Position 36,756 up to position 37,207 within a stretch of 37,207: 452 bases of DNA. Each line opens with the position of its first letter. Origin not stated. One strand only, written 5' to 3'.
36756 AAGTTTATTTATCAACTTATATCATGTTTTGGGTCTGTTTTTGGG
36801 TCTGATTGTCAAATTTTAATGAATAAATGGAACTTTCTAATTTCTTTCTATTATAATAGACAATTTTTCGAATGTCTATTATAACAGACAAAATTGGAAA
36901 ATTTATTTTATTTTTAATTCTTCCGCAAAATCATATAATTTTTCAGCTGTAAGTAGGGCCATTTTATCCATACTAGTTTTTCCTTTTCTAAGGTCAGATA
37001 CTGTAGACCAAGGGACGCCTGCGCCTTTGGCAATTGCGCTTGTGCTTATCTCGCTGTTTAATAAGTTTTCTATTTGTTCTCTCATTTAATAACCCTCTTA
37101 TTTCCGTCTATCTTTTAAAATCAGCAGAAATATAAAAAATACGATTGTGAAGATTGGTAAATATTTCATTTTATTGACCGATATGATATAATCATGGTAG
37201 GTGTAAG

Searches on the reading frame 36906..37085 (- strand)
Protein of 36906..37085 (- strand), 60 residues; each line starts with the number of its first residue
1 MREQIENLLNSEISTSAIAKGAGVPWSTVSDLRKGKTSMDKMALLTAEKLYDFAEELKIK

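Call 8: search_protein_families(library=pfam, proteins=[window:36906-37085:-], max_evalue=1)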
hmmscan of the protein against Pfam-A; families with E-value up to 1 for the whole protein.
seq(60 aa): 4 families
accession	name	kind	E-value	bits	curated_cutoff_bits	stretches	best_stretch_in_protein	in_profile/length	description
PF13443.12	HTH_26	-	0.003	18.2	22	1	11-42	9-38/63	Cro/C1-type HTH DNA-binding domain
PF13936.12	HTH_38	-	0.01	16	27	1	2-30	10-38/44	Helix-turn-helix domain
PF07498.18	Rho_N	-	0.03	14.7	24.9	1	45-60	5-20/43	Rho termination factor, N-terminal domain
PF00356.27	LacI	-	0.21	11.8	27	1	18-32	5-19/46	Bacterial regulatory proteins, lacI family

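Call 9: search_protein_families(library=phrogs, proteins=[window:36906-37085:-], max_evalue=1)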
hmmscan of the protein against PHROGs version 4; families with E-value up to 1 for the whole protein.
seq(60 aa): 19 families
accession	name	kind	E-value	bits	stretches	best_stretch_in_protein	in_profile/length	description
phrog_1529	-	unknown function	1.5e-25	91.5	1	1-58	7-64/209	-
phrog_18749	-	unknown function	0.00055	20.9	1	5-57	107-159/161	-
phrog_6831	-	transcription regulation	0.0016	19.4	1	2-57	8-61/68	transcriptional regulator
phrog_18104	-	transcription regulation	0.0023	18.8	1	14-57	15-55/57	transcriptional regulator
phrog_4441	-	DNA, RNA and nucleotide metabolism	0.0041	18.4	1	14-44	20-51/98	HTH DNA binding protein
phrog_3638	-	transcription regulation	0.0046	18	1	5-47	15-58/73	CII-like transcriptional activator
phrog_6223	-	transcription regulation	0.0088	17.1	1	1-38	3-43/73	transcriptional repressor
phrog_638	-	transcription regulation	0.015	16.1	1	14-44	19-49/145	transcriptional regulator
phrog_664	-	DNA, RNA and nucleotide metabolism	0.022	15.6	1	2-56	42-95/210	DNA binding protein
phrog_4646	-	integration and excision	0.041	14.1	1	2-51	12-61/344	transposase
phrog_11420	-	DNA, RNA and nucleotide metabolism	0.043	15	1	2-41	12-53/82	DNA binding protein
phrog_9425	-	transcription regulation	0.088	13.6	1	14-39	22-47/72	transcriptional repressor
phrog_125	-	DNA, RNA and nucleotide metabolism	0.1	13.1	1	3-44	170-211/254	DNA invertase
phrog_296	-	integration and excision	0.12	12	1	5-44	232-270/626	DNA transposition protein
phrog_4291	-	DNA, RNA and nucleotide metabolism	0.14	11.3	1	2-35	874-907/909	RNA-dependent RNA polymerase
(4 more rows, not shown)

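Call 37: search_protein_families(library=ncbifam, proteins=[window:36906-37085:-], max_evalue=10)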
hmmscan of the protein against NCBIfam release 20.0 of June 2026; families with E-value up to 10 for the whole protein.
seq(60 aa): 1 family
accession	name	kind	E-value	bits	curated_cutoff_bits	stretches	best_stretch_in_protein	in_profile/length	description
NF038310.1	lysogeny_AimR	equivalog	0.023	13.8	70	1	8-51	5-48/365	AimR family lysis-lysogeny pheromone receptor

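Call 67: search_protein_families(library=padloc, proteins=[window:36906-37085:-], max_evalue=1)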
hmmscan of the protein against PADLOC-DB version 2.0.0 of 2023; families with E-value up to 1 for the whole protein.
seq(60 aa): 0 families

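Call 100: search_solved_structures(query=window:36906-37085:-, max_evalue=10)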
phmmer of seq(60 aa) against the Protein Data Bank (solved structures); distinct sequences matched with E-value up to 10: 6.
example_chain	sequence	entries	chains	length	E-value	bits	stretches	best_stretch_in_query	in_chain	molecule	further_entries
8jfr_B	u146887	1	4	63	3.7e-10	42.6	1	1-58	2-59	AcrIIA15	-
8jfo_B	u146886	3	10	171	3e-09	39.7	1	1-58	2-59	AcrIIA15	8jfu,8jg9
4ghj_A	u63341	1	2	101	0.07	16.8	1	8-47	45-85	Probable transcriptional regulator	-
9lx2_A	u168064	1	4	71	0.094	16.4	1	3-57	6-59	anti-CRISPR-associated protein Aca11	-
9ugg_E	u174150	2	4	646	0.49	14.2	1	20-53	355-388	Lantibiotic ABC transporter permease PsdB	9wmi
5mqf_M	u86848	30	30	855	0.95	13.3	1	7-47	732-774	Pre-mRNA-splicing factor SYF1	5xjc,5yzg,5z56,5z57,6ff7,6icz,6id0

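Call 105: search_solved_structures(query=window:36906-37085:-, max_evalue=0.001, show_alignments=2)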
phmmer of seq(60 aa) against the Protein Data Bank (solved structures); distinct sequences matched with E-value up to 0.001: 2.
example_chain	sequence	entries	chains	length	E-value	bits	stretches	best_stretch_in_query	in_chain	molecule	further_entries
8jfr_B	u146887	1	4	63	3.7e-10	42.6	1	1-58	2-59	AcrIIA15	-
8jfo_B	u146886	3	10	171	3e-09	39.7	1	1-58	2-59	AcrIIA15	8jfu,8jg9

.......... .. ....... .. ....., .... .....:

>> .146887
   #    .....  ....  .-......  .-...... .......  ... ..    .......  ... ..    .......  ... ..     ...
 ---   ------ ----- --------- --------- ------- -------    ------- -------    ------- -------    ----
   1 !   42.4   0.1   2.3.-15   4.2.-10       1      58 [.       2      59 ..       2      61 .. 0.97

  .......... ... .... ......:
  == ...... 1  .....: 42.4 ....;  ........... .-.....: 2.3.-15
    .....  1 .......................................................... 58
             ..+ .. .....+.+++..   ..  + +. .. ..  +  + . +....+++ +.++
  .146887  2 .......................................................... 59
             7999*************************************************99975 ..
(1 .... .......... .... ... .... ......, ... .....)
